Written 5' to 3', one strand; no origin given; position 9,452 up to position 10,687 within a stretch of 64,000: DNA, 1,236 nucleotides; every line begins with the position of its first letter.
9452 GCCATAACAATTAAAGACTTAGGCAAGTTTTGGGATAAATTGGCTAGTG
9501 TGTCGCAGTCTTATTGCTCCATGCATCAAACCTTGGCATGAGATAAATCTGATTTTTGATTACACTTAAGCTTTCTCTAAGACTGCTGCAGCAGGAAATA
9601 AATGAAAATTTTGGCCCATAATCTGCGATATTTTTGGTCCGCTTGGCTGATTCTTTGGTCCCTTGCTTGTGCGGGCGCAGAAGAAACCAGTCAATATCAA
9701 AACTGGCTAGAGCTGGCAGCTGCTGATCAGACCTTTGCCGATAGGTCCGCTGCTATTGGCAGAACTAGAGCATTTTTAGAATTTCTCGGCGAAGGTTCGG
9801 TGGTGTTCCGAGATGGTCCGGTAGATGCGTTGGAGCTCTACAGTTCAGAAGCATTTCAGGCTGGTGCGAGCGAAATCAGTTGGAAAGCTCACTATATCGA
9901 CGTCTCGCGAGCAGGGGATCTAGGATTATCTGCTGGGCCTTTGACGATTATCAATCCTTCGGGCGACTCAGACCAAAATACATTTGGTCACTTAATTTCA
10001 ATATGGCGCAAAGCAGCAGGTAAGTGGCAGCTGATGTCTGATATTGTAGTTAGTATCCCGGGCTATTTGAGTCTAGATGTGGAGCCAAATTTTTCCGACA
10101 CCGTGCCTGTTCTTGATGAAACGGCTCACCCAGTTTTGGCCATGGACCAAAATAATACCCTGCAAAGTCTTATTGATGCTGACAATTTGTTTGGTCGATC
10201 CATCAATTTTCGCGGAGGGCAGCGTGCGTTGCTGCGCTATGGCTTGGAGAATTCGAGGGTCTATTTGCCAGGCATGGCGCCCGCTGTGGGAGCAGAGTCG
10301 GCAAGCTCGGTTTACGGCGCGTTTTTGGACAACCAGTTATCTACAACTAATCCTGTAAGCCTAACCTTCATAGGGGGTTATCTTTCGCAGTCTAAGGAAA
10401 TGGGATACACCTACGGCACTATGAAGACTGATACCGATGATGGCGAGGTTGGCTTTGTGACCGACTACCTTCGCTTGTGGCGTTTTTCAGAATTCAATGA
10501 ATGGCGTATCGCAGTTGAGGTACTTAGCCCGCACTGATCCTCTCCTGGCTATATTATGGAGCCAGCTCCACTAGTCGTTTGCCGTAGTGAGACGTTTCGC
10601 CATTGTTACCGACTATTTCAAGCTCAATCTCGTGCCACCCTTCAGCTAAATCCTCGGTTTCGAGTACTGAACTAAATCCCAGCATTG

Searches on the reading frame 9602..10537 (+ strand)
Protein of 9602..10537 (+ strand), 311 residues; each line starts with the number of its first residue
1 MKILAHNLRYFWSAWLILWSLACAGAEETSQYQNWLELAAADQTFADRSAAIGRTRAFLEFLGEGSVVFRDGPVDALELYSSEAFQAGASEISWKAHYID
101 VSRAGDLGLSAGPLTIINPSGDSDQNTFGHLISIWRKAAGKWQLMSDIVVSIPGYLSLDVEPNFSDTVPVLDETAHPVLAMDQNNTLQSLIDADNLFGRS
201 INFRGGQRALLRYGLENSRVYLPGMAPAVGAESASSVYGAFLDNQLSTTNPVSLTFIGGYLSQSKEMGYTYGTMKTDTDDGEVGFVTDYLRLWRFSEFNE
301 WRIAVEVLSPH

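Call 48: find_encoding_contigs(protein=window:9602-10537:+, flank=10000, max_places=1)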
Protein window:9602-10537:+ (311 aa): 11 contigs read that carry it; 1 place shown.
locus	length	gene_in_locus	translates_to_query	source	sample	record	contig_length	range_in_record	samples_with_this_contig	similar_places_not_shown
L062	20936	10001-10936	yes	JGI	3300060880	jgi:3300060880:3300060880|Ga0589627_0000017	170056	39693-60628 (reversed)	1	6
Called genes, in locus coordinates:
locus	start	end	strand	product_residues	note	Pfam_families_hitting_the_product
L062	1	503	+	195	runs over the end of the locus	PF20349:DUF6644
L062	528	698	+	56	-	-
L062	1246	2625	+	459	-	-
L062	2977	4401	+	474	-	PF13638:PIN_4, PF02562:PhoH, PF13604:AAA_30 (weak)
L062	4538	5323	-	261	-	PF06426:SATase_N, PF00132:Hexapep (weak)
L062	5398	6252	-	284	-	PF13191:AAA_16, PF13401:AAA_22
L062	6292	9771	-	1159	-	PF07696:7TMR-DISMED2, PF07695:7TMR-DISM_7TM, PF00512:HisKA, PF02518:HATPase_c, PF00072:Response_reg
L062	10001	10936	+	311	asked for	-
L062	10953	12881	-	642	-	PF13231:PMT_2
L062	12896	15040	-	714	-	PF01926:MMR_HSR1, PF02421:FeoB_N, PF09439:SRPRB (weak), PF07670:Gate, PF07664:FeoB_C, PF07670:Gate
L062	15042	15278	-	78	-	PF04023:FeoA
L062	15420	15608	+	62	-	PF04324:Fer2_BFD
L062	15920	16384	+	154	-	PF00210:Ferritin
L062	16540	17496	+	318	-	PF02541:Ppx-GppA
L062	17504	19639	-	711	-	PF13089:PP_kinase_N, PF02503:PP_kinase, PF17941:PP_kinase_C_1, PF13091:PLDc_2 (weak), PF13090:PP_kinase_C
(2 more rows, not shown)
